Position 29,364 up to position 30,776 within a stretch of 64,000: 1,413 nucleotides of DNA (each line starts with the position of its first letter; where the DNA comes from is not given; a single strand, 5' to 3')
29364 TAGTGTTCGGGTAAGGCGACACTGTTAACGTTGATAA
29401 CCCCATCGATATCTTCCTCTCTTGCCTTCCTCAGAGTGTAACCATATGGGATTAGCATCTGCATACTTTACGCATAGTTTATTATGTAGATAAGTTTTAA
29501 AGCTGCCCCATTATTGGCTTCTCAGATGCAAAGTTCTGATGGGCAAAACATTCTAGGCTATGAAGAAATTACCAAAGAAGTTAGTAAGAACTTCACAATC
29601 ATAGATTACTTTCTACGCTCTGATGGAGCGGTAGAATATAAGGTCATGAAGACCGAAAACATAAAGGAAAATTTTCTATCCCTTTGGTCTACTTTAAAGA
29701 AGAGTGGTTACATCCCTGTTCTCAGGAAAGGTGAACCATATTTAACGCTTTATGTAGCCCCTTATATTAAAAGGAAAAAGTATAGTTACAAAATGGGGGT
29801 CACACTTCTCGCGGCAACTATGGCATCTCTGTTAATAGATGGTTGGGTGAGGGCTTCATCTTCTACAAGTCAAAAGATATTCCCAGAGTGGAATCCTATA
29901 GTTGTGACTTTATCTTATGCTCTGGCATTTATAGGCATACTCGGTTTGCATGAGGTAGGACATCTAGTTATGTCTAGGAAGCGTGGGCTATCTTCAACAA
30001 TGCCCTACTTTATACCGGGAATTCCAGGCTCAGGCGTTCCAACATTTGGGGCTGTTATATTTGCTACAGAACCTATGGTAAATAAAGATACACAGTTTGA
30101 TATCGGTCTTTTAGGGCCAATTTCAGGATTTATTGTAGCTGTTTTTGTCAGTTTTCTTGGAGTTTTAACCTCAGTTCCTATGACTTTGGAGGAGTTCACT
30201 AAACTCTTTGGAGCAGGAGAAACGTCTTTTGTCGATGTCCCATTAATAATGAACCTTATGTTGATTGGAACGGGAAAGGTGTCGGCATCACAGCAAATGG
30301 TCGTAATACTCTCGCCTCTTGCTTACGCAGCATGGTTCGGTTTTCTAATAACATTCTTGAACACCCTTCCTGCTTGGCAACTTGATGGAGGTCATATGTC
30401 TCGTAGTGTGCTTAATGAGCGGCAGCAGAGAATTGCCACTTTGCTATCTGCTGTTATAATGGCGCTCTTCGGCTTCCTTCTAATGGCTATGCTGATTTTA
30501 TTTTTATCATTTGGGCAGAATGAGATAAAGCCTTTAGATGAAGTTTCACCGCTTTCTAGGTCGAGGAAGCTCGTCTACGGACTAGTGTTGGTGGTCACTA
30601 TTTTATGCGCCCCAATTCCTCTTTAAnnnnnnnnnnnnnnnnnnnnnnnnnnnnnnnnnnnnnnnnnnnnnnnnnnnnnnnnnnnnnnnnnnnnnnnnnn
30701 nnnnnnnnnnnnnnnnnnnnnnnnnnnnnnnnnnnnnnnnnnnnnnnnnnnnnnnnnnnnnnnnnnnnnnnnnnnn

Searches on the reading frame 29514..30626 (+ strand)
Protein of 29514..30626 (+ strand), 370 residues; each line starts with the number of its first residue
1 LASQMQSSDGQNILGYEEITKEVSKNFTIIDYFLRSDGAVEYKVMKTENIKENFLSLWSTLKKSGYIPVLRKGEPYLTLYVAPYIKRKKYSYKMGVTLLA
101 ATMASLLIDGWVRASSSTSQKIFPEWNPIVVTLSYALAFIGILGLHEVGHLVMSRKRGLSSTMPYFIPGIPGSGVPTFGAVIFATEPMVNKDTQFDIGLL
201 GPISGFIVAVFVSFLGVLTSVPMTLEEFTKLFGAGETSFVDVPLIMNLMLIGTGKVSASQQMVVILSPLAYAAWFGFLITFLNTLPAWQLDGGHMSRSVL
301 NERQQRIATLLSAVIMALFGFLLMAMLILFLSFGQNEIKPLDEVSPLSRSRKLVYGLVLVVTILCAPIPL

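Call 86: search_protein_families(library=pfam, proteins=[window:29514-30626:+], max_evalue=0.00001)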
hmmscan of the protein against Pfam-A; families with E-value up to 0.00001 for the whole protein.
window:29514-30626:+ (370 aa): 1 family
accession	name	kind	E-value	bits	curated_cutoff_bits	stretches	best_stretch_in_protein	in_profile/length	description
PF02163.28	Peptidase_M50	-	3.5e-16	59.6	27.2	1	135-326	2-220/221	Peptidase family M50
